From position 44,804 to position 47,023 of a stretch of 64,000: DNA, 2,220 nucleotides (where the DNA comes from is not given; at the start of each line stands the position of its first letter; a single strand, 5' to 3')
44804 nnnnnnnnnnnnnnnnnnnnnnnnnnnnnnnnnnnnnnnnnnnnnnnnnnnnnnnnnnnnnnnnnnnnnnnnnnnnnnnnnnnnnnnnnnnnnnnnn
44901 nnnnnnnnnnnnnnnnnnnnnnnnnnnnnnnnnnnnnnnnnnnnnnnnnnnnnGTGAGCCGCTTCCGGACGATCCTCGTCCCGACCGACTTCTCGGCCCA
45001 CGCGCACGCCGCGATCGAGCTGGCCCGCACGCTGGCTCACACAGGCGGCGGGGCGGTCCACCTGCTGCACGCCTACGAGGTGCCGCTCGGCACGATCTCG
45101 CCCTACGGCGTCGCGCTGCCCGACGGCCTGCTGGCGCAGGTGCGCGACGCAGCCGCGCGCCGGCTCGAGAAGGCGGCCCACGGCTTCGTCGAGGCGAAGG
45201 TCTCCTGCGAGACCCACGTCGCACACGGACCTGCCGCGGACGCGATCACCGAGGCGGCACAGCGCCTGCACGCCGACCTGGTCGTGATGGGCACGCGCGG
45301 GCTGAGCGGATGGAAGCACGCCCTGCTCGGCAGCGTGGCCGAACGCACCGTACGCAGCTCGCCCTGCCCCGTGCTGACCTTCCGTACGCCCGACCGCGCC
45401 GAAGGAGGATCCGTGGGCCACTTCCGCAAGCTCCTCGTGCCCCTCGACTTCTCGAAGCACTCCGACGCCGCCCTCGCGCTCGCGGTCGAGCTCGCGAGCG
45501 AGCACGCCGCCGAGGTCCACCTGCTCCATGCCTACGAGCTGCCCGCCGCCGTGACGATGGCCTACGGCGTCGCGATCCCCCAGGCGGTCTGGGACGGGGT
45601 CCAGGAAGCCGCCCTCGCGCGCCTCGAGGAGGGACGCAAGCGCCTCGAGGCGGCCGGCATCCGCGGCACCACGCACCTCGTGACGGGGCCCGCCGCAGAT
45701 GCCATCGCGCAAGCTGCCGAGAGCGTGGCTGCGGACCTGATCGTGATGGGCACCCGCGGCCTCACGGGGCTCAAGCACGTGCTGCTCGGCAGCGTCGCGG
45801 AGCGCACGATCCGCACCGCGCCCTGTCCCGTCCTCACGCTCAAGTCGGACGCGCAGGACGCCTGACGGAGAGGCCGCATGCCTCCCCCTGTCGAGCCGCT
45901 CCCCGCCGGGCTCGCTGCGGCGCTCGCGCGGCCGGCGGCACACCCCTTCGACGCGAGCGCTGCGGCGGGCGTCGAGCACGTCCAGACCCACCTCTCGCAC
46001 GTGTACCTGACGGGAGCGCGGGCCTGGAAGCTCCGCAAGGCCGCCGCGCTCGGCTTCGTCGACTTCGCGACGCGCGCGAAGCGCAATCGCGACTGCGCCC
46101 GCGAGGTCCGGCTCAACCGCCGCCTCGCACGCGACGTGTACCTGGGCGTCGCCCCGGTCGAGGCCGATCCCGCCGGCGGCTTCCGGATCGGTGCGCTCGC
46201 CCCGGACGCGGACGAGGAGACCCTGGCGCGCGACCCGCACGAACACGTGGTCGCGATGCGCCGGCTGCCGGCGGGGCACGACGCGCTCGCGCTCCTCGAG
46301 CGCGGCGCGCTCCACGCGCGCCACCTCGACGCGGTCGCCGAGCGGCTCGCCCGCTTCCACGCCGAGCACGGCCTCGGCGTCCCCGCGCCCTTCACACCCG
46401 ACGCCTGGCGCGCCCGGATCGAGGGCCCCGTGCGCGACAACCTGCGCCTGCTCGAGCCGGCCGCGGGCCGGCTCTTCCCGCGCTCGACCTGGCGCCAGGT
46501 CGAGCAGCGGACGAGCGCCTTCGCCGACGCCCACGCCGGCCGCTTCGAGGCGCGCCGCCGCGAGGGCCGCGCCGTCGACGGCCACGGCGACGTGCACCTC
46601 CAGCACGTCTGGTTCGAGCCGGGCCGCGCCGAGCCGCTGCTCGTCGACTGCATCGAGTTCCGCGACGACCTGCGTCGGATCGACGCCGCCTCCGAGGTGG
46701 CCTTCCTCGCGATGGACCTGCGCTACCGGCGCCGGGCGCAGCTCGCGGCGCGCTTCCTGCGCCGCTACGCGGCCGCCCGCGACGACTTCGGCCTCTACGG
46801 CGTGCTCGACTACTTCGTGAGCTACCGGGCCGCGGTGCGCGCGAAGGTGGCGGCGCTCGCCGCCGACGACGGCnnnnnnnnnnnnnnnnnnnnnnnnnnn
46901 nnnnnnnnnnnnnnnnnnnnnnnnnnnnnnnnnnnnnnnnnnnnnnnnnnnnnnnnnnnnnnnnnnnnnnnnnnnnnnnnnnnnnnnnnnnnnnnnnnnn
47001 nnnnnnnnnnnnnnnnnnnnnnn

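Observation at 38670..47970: Candidate undescribed stress/quiescence module: globin-sensor kinase plus sigma-54 activator wired to six CBS-pair proteins, a tandem USP, an APH+P-loop kinase and a Crp/Fnr regulator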

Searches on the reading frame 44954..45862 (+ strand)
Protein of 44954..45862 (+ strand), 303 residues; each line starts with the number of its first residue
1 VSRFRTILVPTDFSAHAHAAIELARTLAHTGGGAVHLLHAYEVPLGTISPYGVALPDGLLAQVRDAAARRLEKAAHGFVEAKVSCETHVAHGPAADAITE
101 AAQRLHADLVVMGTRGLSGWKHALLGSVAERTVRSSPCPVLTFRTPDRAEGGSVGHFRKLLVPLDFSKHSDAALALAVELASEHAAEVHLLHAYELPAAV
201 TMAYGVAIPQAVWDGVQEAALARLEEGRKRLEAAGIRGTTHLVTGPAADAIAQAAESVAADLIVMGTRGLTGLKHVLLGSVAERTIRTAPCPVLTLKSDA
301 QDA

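Call 6: search_protein_families(library=pfam, proteins=[window:44954-45862:+], max_evalue=0.01)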
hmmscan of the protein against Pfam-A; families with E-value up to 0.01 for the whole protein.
seq(303 aa): 3 families
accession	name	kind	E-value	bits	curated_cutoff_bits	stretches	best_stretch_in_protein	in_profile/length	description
PF00582.32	Usp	-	1.9e-66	223.4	24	2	157-296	2-140/141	Universal stress protein family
PF02670.22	DXP_reductoisom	-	0.0065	17.6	21.7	0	239-286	72-117/129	1-deoxy-D-xylulose 5-phosphate reductoisomerase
PF01012.27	ETF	-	0.0078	16.5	26.7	0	91-131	74-111/181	Electron transfer flavoprotein domain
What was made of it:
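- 44954..45865 (+): Tandem universal stress protein (303 aa). Its start overlaps the NtrC stop (GTGA). Pfam Usp 1.9e-66, two stretches (call 6).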

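Call 34: search_protein_families(library=ncbifam, proteins=[window:44954-45862:+], max_evalue=0.01)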
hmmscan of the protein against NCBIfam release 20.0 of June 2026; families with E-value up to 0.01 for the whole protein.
window:44954-45862:+ (303 aa): 3 families
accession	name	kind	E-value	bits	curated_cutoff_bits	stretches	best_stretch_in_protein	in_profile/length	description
NF008380.0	PRK11175.1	equivalog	1.3e-26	93.3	227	2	179-300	182-303/313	universal stress protein UspE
NF011581.0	PRK15005.1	equivalog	5.5e-23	81.7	166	2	158-296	3-143/144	universal stress protein UspF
NF012000.0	PRK15456.1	equivalog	2.8e-19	69.6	189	2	4-144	2-142/142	universal stress protein UspG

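Call 56: search_solved_structures(query=window:44954-45862:+, max_evalue=0.00001)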
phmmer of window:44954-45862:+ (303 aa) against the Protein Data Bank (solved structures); distinct sequences matched with E-value up to 0.00001: 23.
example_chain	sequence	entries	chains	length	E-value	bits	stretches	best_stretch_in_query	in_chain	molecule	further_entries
3loq_A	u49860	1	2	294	2.3e-21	80.1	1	159-299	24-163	universal stress protein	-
4wny_A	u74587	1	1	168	1.2e-15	61.4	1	157-297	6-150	Universal stress protein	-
1wjg_A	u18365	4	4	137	5.6e-15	59.1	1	218-296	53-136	probable ATP binding protein | Universal stress protein family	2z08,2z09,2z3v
2jax_A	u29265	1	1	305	6.6e-13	52.3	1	7-297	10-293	HYPOTHETICAL PROTEIN TB31.7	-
3cis_A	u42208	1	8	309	7e-13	52.2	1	7-297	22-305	Uncharacterized protein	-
1mjh_A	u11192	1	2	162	1.2e-12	51.5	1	157-298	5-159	PROTEIN (ATP-BINDING DOMAIN OF PROTEIN MJ0577)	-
3hgm_A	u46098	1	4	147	1.1e-09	41.7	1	4-294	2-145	Universal Stress Protein TeaD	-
4r2k_A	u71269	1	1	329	3.1e-09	40.3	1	48-300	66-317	Universal stress protein E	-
4r2j_A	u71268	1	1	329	5.6e-09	39.5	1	48-300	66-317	Universal stress protein E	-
2pfs_A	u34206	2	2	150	7e-09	39.1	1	156-297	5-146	Universal stress protein | Universal stress protein (Usp)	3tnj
5cb0_A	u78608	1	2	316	1.1e-08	38.5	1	75-300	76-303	Universal stress protein E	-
2dum_A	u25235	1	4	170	1.8e-08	37.8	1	3-149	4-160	Hypothetical protein PH0823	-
3olq_A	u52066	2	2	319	1.5e-07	34.7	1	3-299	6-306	Universal stress protein E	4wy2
2gm3_A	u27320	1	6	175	4.4e-07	33.2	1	234-300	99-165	unknown protein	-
3fdx_A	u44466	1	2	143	5.1e-07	33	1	160-296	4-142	Putative filament protein / universal stress protein F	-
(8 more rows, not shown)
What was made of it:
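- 44954..45865 (+): Aligns over its full length with the M. tuberculosis tandem USP Rv2623 (2jax/3cis, E 7e-13, call 56).
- Closest known: DosS/DosT-DosR dormancy regulon of Mycobacterium tuberculosis. Same: A haem sensor kinase controls a regulon rich in USPs (including tandem USPs such as Rv2623, call 56).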

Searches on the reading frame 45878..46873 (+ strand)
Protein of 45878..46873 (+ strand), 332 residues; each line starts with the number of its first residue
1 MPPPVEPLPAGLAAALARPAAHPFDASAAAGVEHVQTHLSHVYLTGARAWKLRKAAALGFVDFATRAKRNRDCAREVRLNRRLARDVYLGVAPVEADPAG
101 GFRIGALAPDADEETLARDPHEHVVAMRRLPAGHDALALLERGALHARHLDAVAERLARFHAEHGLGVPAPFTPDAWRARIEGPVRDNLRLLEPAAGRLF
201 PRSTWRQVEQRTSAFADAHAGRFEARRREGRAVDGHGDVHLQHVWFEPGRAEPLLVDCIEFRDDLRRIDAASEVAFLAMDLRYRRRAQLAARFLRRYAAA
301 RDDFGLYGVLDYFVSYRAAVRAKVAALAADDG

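Call 9: search_protein_families(library=pfam, proteins=[window:45878-46873:+], max_evalue=1)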
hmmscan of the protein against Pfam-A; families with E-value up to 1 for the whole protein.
seq(332 aa): 0 families
